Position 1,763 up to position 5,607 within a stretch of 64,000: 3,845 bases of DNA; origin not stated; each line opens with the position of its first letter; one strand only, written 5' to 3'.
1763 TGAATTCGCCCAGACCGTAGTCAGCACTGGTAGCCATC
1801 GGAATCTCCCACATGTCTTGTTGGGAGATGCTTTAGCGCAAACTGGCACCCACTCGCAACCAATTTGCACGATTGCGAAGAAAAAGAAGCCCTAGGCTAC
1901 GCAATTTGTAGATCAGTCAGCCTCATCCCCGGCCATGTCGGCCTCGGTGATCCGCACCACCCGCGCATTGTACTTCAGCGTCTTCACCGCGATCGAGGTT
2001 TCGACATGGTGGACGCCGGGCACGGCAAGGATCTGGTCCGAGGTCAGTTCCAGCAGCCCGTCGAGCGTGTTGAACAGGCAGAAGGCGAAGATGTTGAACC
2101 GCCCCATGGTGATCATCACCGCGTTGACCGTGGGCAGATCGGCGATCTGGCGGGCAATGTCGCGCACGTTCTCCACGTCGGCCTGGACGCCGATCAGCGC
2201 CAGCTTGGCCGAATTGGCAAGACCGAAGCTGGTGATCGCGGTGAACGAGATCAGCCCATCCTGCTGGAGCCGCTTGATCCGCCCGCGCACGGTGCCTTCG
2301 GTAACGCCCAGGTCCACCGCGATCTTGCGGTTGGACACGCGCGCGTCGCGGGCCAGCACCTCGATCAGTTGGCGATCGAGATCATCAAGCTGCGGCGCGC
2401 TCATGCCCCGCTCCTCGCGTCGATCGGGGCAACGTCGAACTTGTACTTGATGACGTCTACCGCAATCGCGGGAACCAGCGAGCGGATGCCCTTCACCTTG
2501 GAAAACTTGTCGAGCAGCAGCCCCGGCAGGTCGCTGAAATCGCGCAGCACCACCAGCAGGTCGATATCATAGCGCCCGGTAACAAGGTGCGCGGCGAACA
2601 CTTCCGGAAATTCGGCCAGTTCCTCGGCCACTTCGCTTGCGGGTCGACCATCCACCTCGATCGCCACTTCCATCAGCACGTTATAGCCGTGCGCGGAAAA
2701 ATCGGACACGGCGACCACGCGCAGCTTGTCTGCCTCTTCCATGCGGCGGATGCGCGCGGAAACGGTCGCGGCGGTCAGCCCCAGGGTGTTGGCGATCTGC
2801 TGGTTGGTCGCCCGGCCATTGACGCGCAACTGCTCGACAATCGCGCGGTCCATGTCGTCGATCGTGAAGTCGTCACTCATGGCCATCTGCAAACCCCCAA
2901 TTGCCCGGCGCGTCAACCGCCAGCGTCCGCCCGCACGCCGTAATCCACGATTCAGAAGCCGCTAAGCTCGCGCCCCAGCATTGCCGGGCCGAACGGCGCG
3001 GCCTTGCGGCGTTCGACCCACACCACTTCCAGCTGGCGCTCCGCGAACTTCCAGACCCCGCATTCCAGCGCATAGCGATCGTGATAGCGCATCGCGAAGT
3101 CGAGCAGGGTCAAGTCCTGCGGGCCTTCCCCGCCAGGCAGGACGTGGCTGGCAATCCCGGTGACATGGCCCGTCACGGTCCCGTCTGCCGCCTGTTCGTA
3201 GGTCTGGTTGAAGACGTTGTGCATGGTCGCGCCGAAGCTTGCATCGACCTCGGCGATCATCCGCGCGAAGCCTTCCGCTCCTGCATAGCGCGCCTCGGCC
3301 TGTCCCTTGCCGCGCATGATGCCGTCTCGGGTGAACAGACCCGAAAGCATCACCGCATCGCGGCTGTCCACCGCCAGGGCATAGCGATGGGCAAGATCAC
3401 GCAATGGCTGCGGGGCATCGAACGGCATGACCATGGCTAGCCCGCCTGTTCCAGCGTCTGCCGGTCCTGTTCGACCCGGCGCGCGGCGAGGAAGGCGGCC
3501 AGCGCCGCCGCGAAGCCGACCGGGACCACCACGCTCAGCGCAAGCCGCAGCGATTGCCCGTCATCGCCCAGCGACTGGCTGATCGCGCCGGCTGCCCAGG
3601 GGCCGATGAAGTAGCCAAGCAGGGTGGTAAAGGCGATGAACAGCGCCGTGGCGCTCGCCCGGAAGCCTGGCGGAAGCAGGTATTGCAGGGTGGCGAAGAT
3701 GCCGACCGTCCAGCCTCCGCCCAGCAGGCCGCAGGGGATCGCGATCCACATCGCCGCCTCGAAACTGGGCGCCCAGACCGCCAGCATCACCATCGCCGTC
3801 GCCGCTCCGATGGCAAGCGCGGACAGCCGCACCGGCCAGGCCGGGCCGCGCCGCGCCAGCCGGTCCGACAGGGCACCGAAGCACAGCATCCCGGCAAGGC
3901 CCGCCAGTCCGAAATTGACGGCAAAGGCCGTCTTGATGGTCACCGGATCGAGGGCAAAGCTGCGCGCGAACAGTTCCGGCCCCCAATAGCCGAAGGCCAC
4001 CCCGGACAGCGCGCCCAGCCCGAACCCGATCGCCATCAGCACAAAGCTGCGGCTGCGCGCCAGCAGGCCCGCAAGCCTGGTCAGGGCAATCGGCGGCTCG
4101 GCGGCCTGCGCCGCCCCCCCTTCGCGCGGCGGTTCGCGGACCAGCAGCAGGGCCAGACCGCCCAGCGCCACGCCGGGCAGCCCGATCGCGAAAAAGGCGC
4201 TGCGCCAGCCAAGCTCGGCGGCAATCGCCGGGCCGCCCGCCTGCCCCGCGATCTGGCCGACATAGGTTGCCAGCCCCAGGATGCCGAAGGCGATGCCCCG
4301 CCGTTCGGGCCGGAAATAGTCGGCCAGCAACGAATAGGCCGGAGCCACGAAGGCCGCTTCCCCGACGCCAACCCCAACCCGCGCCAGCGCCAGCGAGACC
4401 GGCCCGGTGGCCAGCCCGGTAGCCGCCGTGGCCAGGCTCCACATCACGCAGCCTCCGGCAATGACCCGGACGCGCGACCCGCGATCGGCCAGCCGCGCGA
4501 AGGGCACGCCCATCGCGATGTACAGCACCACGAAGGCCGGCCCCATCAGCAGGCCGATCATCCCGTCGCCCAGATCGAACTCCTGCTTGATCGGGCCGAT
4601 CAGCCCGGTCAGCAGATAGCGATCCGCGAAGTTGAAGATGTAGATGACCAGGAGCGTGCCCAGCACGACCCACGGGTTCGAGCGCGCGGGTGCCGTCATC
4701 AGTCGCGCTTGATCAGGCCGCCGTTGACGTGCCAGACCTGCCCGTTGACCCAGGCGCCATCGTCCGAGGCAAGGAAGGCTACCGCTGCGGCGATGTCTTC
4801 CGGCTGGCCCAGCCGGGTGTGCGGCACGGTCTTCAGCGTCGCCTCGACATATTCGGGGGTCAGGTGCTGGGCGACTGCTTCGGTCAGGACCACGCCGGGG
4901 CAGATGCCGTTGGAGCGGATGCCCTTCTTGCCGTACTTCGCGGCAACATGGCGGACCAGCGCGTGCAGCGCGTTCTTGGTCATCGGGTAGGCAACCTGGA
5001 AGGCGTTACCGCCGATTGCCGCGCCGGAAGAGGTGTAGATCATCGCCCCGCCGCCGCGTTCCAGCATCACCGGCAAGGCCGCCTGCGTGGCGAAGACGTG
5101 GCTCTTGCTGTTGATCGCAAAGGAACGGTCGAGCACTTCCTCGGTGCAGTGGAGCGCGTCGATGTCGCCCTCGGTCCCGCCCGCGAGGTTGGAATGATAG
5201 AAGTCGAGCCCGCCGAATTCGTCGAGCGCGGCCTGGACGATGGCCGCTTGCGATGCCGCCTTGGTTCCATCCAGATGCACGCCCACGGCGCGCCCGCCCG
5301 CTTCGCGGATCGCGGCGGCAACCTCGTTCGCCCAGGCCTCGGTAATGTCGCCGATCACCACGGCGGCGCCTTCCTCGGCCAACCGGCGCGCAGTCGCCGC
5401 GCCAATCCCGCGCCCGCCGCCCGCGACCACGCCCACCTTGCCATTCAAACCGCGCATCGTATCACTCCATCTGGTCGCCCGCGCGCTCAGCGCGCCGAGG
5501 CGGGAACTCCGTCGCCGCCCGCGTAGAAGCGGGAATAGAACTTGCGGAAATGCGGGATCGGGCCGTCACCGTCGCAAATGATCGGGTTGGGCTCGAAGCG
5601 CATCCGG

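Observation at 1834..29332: A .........-type box recurs in all five AT-rich promoter islands of the catabolic cluster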

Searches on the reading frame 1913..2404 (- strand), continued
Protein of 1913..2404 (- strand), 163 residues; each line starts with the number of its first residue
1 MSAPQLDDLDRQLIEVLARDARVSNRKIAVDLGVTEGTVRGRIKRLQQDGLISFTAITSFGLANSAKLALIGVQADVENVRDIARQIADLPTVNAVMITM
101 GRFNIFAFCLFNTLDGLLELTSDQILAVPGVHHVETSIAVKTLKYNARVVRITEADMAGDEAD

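Call 76: search_protein_families(library=ncbifam, proteins=[window:1913-2404:-], max_evalue=0.001)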
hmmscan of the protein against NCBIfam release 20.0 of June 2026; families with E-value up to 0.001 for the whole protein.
window:1913-2404:- (163 aa): 7 families
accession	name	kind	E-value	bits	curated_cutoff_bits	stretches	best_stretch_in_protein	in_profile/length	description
NF040947.1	trans_reg_LysM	equivalog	7e-18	64.7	180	1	6-142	1-135/136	HTH-type transcriptional regulator LysM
NF053758.1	ChrTpTrnRegChrS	equivalog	2.7e-14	53.2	250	1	4-144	10-151/158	chromate efflux transcriptional regulator ChrS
NF040820.1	trans_reg_LrpA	equivalog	5.7e-14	52.2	250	1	6-144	2-141/141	HTH-type transcriptional regulator LrpA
NF008384.0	PRK11179.1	equivalog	3.8e-13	49.5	227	1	4-141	5-144/153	transcriptional regulator AsnC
NF041396.1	TranRegLrp_Halo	equivalog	2.5e-12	46.9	190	1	7-144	4-141/149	HTH-type transcriptional regulator Lrp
NF041395.1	TranRegLrpA1_Halo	equivalog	6.1e-12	45.7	250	1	10-141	7-139/142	HTH-type transcriptional regulator LrpA1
NF008370.0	PRK11169.1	equivalog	9.4e-08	31.9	233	1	5-150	11-160/164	leucine-responsive transcriptional regulator Lrp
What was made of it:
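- Closest known: Lrp/AsnC. Different: Neither protein reaches any NCBIfam equivalog cut-off (call 76).
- Tried and rejected: NCBIfam gave no equivalog for Lrp1 or Lrp2 (call 76).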

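Call 91: get_annotated_region(hit=H7, flank=20000)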
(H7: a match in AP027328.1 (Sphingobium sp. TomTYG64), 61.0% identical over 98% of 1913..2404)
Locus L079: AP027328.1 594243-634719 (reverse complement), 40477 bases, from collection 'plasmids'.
description: Sphingobium sp. TomTYG64 plasmid pTomTYG64a DNA, complete genome
organism: Sphingobium sp. TomTYG64 (NCBI taxid 3028887)
taxonomy: Bacteria; Pseudomonadota; Alphaproteobacteria; Sphingomonadales; Sphingomonadaceae; Sphingobium; Sphingobium sp. TomTYG64
host: -; source: -; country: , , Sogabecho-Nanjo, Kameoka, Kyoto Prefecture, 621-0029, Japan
typing (MOB-suite, as given by PLSDB): non-mobilizable; replicon rep_cluster_545
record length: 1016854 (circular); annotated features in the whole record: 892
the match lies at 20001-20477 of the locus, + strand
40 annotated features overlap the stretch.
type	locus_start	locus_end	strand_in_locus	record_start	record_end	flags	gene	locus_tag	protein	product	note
CDS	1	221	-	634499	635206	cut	modB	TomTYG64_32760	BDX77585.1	molybdate ABC transporter permease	-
CDS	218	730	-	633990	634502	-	-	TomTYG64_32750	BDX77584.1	hypothetical protein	-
CDS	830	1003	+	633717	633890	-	-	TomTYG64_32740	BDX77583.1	hypothetical protein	-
CDS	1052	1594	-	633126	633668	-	-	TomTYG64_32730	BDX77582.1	hypothetical protein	-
CDS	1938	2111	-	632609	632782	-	-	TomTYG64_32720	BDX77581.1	hypothetical protein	-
CDS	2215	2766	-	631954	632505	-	-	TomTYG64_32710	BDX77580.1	hypothetical protein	-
CDS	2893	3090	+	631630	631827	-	-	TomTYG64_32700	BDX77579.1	hypothetical protein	-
CDS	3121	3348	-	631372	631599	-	-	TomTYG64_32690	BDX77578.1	hypothetical protein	-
CDS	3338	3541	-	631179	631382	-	-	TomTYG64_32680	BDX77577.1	hypothetical protein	-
CDS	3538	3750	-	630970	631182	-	-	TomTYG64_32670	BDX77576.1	hypothetical protein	-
CDS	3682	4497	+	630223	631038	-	-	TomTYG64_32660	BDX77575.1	NmrA family transcriptional regulator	-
CDS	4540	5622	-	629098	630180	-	-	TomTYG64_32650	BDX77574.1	enoyl-CoA hydratase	-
CDS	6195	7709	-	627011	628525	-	-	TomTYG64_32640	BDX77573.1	glycerol-3-phosphate dehydrogenase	-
CDS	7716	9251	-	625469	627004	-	-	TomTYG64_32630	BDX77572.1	hypothetical protein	-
CDS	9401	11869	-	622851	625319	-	-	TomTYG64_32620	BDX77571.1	hypothetical protein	-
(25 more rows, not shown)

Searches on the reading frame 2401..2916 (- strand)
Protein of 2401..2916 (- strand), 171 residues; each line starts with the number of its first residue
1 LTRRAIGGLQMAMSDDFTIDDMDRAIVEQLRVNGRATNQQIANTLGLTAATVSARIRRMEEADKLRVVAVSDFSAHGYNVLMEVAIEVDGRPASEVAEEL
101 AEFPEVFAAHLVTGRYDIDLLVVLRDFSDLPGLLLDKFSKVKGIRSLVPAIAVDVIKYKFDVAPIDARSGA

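Call 11: search_protein_families(library=pfam, proteins=[window:2401-2916:-])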
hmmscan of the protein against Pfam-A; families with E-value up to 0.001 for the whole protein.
window:2401-2916:- (171 aa): 7 families
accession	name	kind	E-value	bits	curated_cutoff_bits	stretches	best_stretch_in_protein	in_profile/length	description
PF13404.12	HTH_AsnC-type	-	3.2e-13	49.7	27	1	19-60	1-42/42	AsnC-type helix-turn-helix domain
PF01037.27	AsnC_trans_reg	-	1.3e-12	47.8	25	1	84-151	1-69/73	Lrp/AsnC ligand binding domain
PF13412.12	HTH_24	-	2.3e-12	46.7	21.9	1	20-63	2-45/48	Winged helix-turn-helix DNA-binding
PF12840.13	HTH_20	-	1.9e-05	25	27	1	24-63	7-46/51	Helix-turn-helix domain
PF24034.1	DUF7343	-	3.7e-05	23.9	27.6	1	27-67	9-50/62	Domain of unknown function (DUF7343)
PF01047.28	MarR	-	0.00011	22.4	24.6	1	26-62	8-44/59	MarR family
PF13545.12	HTH_Crp_2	-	0.00064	20.1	27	0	31-63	18-50/70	Crp-like helix-turn-helix domain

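Call 51: search_solved_structures(query=window:2401-2916:-, max_evalue=0.00001)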
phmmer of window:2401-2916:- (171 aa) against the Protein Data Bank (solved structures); distinct sequences matched with E-value up to 0.00001: 15.
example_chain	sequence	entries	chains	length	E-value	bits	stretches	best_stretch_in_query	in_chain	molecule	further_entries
7fby_A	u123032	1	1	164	3.6e-21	79.1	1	17-159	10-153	Transcriptional regulatory protein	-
9w4v_A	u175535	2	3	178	3.8e-21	79.1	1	16-159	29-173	Uncharacterized HTH-type transcriptional regulator PH0140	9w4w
2cyy_A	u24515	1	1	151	5.2e-15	59.1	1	19-148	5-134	Putative HTH-type transcriptional regulator PH1519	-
1ri7_A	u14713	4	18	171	5.7e-15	59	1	18-148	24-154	Putative transcriptional regulator | Putative HTH-type transcriptional regulator PH1519 | Uncharacterized HTH-type transcriptional regulator PH1519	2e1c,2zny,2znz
1i1g_A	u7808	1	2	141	2e-11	47.5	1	19-156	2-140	TRANSCRIPTIONAL REGULATOR LRPA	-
2cg4_A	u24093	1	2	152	8.2e-10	42.3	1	15-150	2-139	REGULATORY PROTEIN ASNC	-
8q90_A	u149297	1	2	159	3.9e-09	40.1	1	17-129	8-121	AsnC family transcriptional regulator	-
2p5v_A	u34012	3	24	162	1.9e-08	37.8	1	16-158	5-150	Transcriptional regulator, LRP/AsnC family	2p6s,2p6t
2vbw_A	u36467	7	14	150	3.1e-07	33.9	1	18-133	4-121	TRANSCRIPTIONAL REGULATORY PROTEIN | PROBABLE TRANSCRIPTIONAL REGULATORY PROTEIN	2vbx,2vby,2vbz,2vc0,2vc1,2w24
2w25_A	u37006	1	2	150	3.2e-07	33.9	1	18-133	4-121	PROBABLE TRANSCRIPTIONAL REGULATORY PROTEIN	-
2ivm_A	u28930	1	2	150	1.1e-06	32.1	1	18-133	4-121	TRANSCRIPTIONAL REGULATORY PROTEIN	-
2qz8_A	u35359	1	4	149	2.1e-06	31.2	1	18-132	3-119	Probable transcriptional regulatory protein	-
2w29_A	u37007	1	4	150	2.4e-06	31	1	18-122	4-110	PROBABLE TRANSCRIPTIONAL REGULATORY PROTEIN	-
2gqq_A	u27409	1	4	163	3.1e-06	30.7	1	19-157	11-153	Leucine-responsive regulatory protein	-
2dbb_A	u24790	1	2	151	3.9e-06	30.3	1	19-158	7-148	Putative HTH-type transcriptional regulator PH0061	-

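Call 76: search_protein_families(library=ncbifam, proteins=[window:2401-2916:-], max_evalue=0.001)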
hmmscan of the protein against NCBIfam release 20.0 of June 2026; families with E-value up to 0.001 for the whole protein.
window:2401-2916:- (171 aa): 8 families
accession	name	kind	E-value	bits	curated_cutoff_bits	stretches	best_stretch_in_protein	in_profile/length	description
NF040820.1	trans_reg_LrpA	equivalog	5.9e-14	52.2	250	1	19-157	2-141/141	HTH-type transcriptional regulator LrpA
NF008384.0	PRK11179.1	equivalog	9.3e-14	51.5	227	1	14-148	2-138/153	transcriptional regulator AsnC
NF041396.1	TranRegLrp_Halo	equivalog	6.5e-13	48.8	190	1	18-129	2-114/149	HTH-type transcriptional regulator Lrp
NF053758.1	ChrTpTrnRegChrS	equivalog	5.1e-12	45.8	250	1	16-153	9-147/158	chromate efflux transcriptional regulator ChrS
NF040947.1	trans_reg_LysM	equivalog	2e-11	43.8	180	1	19-147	1-127/136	HTH-type transcriptional regulator LysM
NF008370.0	PRK11169.1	equivalog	3.5e-08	33.3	233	1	17-145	10-142/164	leucine-responsive transcriptional regulator Lrp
NF040707.3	Siroheme_Dcarb_AhbB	equivalog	0.00013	21.7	125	1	39-106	17-85/146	siroheme decarboxylase subunit beta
NF040708.3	Siroheme_Dcarb_AhbA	equivalog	0.00068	19.4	140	1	39-131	20-112/144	siroheme decarboxylase subunit alpha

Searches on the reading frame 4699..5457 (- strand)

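Call 11: search_protein_families(library=pfam, proteins=[window:4699-5457:-])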
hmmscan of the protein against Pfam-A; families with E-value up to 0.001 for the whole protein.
window:4699-5457:- (252 aa): 3 families
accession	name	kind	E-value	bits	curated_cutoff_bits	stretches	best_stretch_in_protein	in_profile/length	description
PF13561.12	adh_short_C2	-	3.3e-53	181.1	27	1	16-248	6-235/236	Enoyl-(Acyl carrier protein) reductase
PF00106.31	adh_short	-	3.7e-40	137.9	26.6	1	7-197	1-189/195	short chain dehydrogenase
PF08659.16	KR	-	6.4e-05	23.4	22.6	1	10-173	4-165/180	KR domain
